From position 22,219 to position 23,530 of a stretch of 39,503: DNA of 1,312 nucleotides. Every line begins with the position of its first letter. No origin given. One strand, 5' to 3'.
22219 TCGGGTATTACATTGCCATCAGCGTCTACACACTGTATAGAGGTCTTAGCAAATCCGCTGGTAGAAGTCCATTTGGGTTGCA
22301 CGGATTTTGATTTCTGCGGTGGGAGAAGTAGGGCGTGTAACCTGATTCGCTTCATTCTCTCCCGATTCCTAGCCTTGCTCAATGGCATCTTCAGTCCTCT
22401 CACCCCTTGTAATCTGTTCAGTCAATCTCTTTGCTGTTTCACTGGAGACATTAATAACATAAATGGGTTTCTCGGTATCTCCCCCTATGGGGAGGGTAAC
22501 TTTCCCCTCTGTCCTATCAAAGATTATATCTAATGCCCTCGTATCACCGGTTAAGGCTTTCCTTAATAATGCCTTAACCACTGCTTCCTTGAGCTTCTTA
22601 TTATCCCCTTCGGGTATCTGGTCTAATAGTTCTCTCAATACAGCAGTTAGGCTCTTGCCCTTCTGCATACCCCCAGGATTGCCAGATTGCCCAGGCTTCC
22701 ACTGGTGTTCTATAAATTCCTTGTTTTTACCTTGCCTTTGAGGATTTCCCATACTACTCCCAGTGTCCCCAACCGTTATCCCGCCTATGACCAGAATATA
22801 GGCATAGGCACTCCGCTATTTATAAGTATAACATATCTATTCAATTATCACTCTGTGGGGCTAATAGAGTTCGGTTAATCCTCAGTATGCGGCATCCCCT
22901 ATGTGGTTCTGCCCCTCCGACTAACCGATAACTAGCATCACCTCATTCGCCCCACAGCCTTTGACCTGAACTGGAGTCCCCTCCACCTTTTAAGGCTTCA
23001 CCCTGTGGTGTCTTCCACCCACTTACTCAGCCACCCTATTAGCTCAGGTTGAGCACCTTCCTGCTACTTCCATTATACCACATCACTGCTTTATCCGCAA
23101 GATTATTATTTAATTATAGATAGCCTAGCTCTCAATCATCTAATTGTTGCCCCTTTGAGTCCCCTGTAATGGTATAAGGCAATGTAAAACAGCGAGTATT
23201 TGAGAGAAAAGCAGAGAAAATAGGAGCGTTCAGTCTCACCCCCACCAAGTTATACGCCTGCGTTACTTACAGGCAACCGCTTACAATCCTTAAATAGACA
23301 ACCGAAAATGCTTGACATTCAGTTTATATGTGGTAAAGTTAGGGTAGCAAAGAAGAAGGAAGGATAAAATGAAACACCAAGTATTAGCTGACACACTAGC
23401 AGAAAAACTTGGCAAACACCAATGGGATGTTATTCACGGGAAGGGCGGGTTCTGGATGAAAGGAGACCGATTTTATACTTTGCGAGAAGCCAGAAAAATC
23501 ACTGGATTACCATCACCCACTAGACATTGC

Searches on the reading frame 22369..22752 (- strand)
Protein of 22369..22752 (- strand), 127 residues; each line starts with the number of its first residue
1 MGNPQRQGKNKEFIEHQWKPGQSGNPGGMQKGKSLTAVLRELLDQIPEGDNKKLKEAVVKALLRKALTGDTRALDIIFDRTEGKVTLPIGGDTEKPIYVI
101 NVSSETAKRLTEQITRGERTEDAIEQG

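Call 7: search_protein_families(library=pfam, proteins=[window:22369-22752:-], max_evalue=0.01)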
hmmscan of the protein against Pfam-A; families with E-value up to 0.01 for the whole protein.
window:22369-22752:- (127 aa): 1 family
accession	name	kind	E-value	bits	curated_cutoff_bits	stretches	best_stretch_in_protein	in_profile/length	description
PF18932.5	DUF5681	-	8.7e-16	58.7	27.5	1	15-84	2-75/77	Family of unknown function (DUF5681)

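Call 17: find_encoding_contigs(protein=window:22369-22752:-, flank=10000, max_places=10)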
Protein window:22369-22752:- (127 aa): 1 contig read that carries it; 1 place shown.
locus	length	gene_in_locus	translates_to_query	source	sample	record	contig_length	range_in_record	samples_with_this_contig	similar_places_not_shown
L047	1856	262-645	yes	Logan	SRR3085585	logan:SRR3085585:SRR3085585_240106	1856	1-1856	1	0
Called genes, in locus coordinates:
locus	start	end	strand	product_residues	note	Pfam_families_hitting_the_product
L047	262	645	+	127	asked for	PF18932:DUF5681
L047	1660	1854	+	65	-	?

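Call 20: search_protein_families(library=phrogs, proteins=[window:22369-22752:-], max_evalue=0.01)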
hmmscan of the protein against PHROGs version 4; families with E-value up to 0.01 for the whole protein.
window:22369-22752:- (127 aa): 2 families
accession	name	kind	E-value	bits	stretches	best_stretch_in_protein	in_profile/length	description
phrog_26239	-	unknown function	1.3e-06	29.8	1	8-78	11-88/146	-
phrog_15125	-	unknown function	0.0073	17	1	57-98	85-126/155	-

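Call 36: find_related_loci(query=window:22369-22752:-, collection=viral_contigs, flank=4000)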
Query window:22369-22752:- (127 aa) in viral_contigs; peptide patterns used: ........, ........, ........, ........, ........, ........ (x = any residue, [..] = any of these).
10 stretches matched a pattern; 1 encode a relative of the query (tblastn E <= 1e-3); 1 distinct loci.
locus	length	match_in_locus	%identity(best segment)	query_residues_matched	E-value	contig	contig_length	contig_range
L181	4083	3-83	56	73-97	2e-5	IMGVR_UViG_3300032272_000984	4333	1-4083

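Call 37: find_homologous_proteins(query=window:22369-22752:-, max_evalue=0.00001)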
Query window:22369-22752:- (127 aa): 46 proteins with E <= 0.00001 among 69 candidates.
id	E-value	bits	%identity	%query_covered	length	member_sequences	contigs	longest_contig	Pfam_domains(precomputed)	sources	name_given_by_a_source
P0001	4.0e-76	271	100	100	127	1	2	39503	PF18932.6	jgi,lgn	-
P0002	1.2e-55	205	80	94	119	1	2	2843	PF18932.6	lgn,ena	-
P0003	4.3e-40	155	66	94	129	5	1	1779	PF18932.6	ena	-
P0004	3.4e-39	152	73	81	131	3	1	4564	PF18932.6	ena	-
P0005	1.2e-38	150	74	80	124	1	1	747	PF18932.6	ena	-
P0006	3.4e-38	149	64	91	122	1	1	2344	PF18932.6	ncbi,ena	-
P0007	3.5e-38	149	81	67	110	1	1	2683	PF18932.6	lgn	-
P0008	1.8e-35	140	70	80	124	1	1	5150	PF18932.6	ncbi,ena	-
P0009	3.1e-34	136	70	79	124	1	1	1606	PF18932.6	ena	-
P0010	9.2e-32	128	74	67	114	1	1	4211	PF18932.6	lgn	-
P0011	1.7e-31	127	73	65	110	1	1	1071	PF18932.6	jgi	-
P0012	4.1e-31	126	68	75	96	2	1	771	PF18932.6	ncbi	ncbi:unnamed protein product, partial [marine sediment metagenome]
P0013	1.6e-30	124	83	57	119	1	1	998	PF18932.6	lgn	-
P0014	2.5e-29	120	78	58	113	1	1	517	PF18932.6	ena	-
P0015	2.1e-28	117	67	70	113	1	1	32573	PF18932.6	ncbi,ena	-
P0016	5.3e-28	116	79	57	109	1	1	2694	PF18932.6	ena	-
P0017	2.8e-27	113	81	54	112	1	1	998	PF18932.6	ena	-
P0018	7.4e-27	112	80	56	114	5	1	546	PF18932.6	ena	-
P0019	2.9e-26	110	64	65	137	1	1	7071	PF18932.6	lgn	-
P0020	4.1e-26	110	68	64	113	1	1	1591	PF18932.6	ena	-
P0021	1.9e-20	91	50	81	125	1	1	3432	PF18932.6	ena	-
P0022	7.4e-17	80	59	57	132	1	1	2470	PF18932.6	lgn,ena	-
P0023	1.4e-15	76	47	80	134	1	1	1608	PF18932.6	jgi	jgi:hypothetical protein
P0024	2.7e-14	71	42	78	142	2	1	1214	PF18932.6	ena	-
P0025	4.9e-14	71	41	80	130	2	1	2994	PF18932.6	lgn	-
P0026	5.3e-13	67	44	75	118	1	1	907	PF18932.6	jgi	jgi:hypothetical protein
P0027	7.5e-13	67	42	74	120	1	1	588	PF18932.6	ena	-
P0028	1.3e-12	66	45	65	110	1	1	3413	PF18932.6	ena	-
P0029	7.5e-12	64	46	81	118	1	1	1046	PF18932.6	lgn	-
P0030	7.8e-12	64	50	63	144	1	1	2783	PF18932.6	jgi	jgi:hypothetical protein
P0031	8.6e-12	63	53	54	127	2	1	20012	PF18932.6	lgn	-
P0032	9.2e-12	63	53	65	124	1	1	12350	PF18932.6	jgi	jgi:hypothetical protein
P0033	9.5e-12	63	53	54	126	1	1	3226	PF18932.6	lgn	-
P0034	2.0e-11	62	49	64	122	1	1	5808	PF18932.6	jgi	jgi:hypothetical protein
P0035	2.4e-11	62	53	54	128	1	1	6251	PF18932.6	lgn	-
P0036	5.7e-10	58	43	81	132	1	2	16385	PF18932.6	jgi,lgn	-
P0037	1.0e-9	57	54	54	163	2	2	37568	PF18932.6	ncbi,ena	-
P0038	1.4e-8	53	41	75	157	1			PF18932.6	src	-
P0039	3.8e-8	52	48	63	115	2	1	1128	PF18932.6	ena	-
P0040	1.4e-6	47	41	66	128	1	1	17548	PF18932.6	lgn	-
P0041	1.7e-6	46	49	54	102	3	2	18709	PF18932.6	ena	-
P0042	2.2e-6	46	49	54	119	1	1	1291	PF18932.6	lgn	-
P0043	2.7e-6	46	42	56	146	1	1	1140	PF18932.6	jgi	jgi:hypothetical protein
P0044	3.7e-6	45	42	63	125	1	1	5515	PF18932.6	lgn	-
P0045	6.7e-6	44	39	72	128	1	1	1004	PF18932.6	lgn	-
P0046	7.7e-6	44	37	78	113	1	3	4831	PF18932.6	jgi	-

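Call 38: find_encoding_contigs(protein=P0002, flank=5000, max_places=4)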
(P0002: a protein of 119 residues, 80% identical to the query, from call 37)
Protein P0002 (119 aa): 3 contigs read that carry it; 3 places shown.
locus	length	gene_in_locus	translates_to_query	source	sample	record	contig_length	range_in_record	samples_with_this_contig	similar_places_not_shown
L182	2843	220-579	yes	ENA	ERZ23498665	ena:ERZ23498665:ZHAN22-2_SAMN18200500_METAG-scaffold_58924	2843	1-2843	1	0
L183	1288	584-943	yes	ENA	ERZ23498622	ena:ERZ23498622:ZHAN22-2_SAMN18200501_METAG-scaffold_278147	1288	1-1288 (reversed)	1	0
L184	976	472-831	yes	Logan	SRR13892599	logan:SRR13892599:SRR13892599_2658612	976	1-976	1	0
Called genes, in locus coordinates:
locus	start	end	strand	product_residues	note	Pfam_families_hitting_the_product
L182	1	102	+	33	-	?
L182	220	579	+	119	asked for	PF18932:DUF5681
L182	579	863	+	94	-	-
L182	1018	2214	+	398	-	PF17288:Terminase_3C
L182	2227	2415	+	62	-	-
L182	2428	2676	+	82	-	-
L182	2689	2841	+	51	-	?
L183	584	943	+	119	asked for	PF18932:DUF5681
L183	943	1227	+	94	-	-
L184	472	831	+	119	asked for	PF18932:DUF5681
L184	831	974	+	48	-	?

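Call 39: find_encoding_contigs(protein=P0004, flank=5000, max_places=4)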
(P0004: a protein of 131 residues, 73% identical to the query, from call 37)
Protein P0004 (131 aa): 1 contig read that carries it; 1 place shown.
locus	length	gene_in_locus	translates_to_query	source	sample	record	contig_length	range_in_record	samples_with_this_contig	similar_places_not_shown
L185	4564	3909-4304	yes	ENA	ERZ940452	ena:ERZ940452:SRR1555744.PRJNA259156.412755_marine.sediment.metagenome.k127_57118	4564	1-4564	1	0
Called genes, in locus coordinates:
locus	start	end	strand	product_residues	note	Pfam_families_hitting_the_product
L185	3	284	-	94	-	?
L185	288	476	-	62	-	-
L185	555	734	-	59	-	-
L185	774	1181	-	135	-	PF05869:Dam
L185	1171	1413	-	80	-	-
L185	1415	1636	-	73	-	-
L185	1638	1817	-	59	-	-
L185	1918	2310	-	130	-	-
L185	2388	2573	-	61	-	-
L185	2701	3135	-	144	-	PF01844:HNH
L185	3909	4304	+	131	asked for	PF18932:DUF5681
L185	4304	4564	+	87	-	?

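Call 40: find_encoding_contigs(protein=P0008, flank=5000, max_places=4)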
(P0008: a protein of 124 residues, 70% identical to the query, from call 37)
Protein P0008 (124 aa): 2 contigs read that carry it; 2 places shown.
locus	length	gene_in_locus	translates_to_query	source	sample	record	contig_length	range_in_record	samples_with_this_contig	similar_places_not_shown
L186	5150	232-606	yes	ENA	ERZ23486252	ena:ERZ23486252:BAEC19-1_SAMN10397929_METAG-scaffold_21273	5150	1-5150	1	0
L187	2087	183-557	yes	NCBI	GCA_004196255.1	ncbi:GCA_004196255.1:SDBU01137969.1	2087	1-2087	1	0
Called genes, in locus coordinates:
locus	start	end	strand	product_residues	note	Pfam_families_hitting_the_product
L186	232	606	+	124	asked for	PF18932:DUF5681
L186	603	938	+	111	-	-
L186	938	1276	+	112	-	-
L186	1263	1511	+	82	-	-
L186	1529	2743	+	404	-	-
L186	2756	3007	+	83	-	-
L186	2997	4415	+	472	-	-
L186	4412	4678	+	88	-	-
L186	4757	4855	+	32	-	-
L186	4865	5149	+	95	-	?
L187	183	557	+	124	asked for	PF18932:DUF5681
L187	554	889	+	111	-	-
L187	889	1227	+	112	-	-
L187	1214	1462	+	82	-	-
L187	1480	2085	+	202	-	?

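Call 41: find_encoding_contigs(protein=P0015, flank=6000, max_places=4)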
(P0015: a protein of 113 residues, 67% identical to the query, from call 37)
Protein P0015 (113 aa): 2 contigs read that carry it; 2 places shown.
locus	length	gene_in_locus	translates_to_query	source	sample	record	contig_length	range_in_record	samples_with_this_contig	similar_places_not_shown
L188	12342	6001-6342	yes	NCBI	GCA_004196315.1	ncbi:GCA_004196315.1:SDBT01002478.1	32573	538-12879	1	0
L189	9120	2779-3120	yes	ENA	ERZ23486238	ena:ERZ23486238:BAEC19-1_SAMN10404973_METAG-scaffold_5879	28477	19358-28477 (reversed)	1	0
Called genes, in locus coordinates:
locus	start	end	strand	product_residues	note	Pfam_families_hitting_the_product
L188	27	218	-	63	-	-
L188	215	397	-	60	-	-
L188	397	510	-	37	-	-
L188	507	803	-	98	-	-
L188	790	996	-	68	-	-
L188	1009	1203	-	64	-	-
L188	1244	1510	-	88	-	-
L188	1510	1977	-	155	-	-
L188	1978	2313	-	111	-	-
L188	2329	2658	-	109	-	-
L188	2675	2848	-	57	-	-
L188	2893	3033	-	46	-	-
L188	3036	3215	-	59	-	-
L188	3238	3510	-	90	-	-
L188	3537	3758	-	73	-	-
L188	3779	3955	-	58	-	-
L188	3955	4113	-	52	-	-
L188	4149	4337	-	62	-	-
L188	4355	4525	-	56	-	-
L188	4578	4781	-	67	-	-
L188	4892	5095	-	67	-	-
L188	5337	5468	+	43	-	-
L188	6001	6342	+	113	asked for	PF18932:DUF5681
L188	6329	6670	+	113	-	-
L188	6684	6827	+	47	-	-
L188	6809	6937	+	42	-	-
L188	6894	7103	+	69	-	-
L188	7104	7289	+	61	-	-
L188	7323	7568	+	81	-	-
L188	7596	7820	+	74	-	PF04448:DUF551 (weak)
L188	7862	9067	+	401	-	PF04466:Terminase_3, PF17288:Terminase_3C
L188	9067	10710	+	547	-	-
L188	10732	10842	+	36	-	-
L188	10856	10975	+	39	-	-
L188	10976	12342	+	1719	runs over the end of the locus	-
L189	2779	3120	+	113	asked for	PF18932:DUF5681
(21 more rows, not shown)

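Call 73: search_solved_structures(query=A1, max_evalue=1, show_alignments=1)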
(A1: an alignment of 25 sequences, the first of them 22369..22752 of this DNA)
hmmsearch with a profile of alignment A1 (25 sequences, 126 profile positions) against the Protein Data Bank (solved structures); distinct sequences matched with E-value up to 1: 12.
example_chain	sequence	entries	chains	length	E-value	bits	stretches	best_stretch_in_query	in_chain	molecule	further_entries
4yy2_A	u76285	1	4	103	0.12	15.7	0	34-66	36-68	dTor_3x33L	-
3qcl_A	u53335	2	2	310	0.2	15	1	18-39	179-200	Receptor-type tyrosine-protein phosphatase gamma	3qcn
3qcm_A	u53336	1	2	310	0.21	14.9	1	18-39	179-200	Receptor-type tyrosine-protein phosphatase gamma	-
3qcb_A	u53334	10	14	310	0.21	14.9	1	18-39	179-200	Receptor-type tyrosine-protein phosphatase gamma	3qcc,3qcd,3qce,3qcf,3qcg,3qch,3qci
2hy3_A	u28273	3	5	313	0.21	14.9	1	18-39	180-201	Receptor-type tyrosine-protein phosphatase gamma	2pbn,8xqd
2h4v_A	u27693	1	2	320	0.22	14.8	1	18-39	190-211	Receptor-type tyrosine-protein phosphatase gamma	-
5cwl_A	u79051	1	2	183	0.31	14.4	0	43-83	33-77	Designed helical repeat protein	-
7n2b_A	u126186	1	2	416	0.33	14.3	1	36-82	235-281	Transcription factor ETV6,Transcription factor ETV6,Transcription factor ETV6,3TEL-rigid-D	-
8v0e_A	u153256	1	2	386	0.34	14.2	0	36-102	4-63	E3 ubiquitin-protein ligase MIB1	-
2nlk_A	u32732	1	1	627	0.45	13.9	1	18-39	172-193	Protein tyrosine phosphatase, receptor type, G variant (Fragment)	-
4yy5_A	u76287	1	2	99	0.52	13.6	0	34-66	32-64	dTor_3x33L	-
8zq3_B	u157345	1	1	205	0.62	13.4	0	39-84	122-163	Oxysterol-binding protein-related protein 1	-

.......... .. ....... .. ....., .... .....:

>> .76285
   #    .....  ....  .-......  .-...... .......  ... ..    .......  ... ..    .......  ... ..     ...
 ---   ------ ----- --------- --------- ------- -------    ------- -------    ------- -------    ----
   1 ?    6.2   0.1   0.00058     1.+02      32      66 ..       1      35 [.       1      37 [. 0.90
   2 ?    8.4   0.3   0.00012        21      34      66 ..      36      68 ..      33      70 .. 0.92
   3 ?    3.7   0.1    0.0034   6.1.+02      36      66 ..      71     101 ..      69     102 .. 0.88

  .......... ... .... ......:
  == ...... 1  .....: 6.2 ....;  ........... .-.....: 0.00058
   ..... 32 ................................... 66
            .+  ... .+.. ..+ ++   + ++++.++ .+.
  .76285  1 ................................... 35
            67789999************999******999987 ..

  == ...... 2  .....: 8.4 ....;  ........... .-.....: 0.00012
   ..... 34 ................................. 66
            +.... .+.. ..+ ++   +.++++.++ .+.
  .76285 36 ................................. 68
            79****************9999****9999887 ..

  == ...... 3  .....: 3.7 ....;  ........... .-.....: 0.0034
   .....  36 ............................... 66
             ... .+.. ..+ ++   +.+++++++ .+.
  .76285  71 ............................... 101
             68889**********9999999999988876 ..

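Call 78: predict_structure(alignment_id=A1)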
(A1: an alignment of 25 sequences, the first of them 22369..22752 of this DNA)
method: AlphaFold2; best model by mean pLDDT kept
length: 127 residues; sequences in the alignment: 25
mean_pLDDT: 57.3   pTM: 0.26
mean pLDDT of the five models: 57.3, 57.3, 55.9, 55.8, 50.2
residues with pLDDT >= 90: 0; 70-90: 20; 50-70: 64; < 50: 43
segments of 3 or more residues with pLDDT < 50: 1-3, 5-15, 82-87, 89-91, 96-102, 118-121, 123-127
pLDDT, mean of each block of 10 residues (from residue 1): 45 52 56 57 66 74 77 65 47 49 52 55 46
secondary structure, 60 per line:
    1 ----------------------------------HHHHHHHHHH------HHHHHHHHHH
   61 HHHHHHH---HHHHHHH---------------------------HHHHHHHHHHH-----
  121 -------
elements in order: H35-44 H51-67 H71-77 H105-115

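Call 83: find_related_loci(query=A1, collection=viral_contigs, flank=4000)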
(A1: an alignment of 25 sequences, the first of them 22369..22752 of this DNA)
Query A1 (127 aa) in viral_contigs; peptide patterns used: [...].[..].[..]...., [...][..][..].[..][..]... (x = any residue, [..] = any of these).
600 stretches matched a pattern (row limit reached: there are more); 218 encode a relative of the query (tblastn E <= 1e-3); the best 80 are kept; 80 distinct loci.
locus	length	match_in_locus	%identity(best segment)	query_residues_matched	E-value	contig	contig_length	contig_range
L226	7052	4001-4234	49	5-86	4e-18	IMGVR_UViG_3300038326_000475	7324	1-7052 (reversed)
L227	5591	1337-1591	44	6-85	3e-16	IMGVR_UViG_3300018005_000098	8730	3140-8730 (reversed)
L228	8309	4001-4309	43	18-120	5e-16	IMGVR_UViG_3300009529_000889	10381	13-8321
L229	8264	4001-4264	44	11-99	3e-15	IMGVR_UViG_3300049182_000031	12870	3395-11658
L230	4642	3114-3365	44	15-100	3e-14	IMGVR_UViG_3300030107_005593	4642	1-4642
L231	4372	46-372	39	18-116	6e-14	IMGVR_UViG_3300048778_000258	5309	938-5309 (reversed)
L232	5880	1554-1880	39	18-116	8e-14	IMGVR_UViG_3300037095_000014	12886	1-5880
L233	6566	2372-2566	45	18-82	8e-14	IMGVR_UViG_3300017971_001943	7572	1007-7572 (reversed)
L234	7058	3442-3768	39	18-116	8e-14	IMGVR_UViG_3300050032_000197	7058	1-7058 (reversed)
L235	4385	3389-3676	38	9-102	3e-13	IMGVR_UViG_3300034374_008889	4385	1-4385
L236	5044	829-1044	44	20-90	2e-12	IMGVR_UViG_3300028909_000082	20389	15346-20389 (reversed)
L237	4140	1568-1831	39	11-99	3e-12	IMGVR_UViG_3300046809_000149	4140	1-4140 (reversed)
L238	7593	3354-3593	43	9-89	4e-12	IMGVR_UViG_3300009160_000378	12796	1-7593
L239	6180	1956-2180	44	16-83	9e-12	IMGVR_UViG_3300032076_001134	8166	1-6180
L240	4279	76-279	43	18-83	2e-11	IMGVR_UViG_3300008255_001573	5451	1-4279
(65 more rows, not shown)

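Call 87: search_protein_families(library=phrogs, proteins=[L182:579-863:+, L186:938-1276:+, L188:6329-6670:+, L186:603-938:+], max_evalue=0.05)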
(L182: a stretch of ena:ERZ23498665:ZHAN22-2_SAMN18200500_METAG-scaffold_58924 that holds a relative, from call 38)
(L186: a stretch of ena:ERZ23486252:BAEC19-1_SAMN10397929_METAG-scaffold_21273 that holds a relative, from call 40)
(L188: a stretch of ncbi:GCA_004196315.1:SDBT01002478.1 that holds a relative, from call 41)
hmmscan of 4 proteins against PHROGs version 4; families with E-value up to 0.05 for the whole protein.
L182:579-863:+ (94 aa): 0 families

L186:938-1276:+ (112 aa): 0 families

L188:6329-6670:+ (113 aa): 0 families

L186:603-938:+ (111 aa): 0 families

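Call 88: search_protein_families(library=pfam, proteins=[L182:579-863:+, L186:938-1276:+, L188:6329-6670:+, L186:603-938:+], max_evalue=0.05)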
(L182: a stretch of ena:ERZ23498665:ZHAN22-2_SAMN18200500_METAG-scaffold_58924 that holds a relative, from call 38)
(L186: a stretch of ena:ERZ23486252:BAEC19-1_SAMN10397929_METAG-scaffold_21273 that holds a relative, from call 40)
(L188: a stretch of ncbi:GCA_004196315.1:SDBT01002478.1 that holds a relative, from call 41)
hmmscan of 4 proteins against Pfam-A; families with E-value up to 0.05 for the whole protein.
L182:579-863:+ (94 aa): 0 families

L186:938-1276:+ (112 aa): 0 families

L188:6329-6670:+ (113 aa): 0 families

L186:603-938:+ (111 aa): 0 families

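Call 89: find_encoding_contigs(protein=P0007, flank=5000, max_places=3)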
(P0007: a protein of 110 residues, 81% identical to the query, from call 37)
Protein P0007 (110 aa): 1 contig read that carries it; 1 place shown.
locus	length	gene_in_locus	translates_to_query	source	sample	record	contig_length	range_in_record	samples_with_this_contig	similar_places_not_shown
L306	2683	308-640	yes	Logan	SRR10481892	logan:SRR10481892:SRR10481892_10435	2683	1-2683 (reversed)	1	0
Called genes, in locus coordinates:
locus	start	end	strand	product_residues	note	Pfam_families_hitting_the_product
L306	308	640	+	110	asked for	PF18932:DUF5681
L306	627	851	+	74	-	-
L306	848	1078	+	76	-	-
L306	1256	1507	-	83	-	-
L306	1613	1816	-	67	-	-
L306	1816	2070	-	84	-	-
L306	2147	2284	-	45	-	-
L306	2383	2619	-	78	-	-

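Call 90: find_encoding_contigs(protein=P0010, flank=5000, max_places=3)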
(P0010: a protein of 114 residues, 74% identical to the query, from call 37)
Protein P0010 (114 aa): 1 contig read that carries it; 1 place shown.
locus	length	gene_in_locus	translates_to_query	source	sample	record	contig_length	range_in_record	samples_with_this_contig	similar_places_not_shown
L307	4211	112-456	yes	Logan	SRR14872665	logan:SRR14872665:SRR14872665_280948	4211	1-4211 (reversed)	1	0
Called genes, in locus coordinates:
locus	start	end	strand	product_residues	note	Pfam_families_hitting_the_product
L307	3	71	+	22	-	?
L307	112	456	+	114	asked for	PF18932:DUF5681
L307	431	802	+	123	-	-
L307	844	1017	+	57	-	-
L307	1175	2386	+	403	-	PF04466:Terminase_3, PF17288:Terminase_3C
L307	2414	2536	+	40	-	-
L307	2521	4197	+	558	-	-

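Call 91: find_encoding_contigs(protein=P0016, flank=5000, max_places=3)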
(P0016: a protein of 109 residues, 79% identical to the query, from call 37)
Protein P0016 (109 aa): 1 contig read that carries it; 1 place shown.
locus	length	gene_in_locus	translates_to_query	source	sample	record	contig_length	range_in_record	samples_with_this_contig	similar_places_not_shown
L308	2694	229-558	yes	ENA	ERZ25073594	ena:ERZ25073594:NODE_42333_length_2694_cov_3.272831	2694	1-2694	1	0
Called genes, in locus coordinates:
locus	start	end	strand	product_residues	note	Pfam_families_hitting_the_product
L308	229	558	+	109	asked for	PF18932:DUF5681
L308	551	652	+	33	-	-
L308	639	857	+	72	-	-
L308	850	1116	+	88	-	-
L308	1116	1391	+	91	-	-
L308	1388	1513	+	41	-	-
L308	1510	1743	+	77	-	-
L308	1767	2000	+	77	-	-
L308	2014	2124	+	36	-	-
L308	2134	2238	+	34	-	-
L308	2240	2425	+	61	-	-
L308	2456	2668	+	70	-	-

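Call 92: find_encoding_contigs(protein=P0019, flank=5000, max_places=3)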
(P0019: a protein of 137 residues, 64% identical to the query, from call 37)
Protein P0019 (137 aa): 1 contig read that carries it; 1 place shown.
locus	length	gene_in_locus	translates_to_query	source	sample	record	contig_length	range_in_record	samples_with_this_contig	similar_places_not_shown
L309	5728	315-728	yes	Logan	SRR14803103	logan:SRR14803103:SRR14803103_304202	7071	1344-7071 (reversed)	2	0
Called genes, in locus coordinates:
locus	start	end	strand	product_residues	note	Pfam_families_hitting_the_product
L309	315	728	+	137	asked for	PF18932:DUF5681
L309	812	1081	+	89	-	-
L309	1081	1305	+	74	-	-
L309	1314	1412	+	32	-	-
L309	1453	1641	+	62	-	-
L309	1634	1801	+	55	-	-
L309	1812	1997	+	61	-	-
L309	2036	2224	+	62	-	-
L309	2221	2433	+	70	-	-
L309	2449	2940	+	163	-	-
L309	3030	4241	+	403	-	PF04466:Terminase_3, PF17288:Terminase_3C (weak)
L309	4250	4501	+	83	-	-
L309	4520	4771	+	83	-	-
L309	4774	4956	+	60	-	-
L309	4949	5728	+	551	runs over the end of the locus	-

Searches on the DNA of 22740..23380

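Call 76: search_rna_families(source=window, start=22740, end=23380, threshold=evalue, max_evalue=1)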
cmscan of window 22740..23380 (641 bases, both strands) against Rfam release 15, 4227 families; matches with E-value up to 1: 0.
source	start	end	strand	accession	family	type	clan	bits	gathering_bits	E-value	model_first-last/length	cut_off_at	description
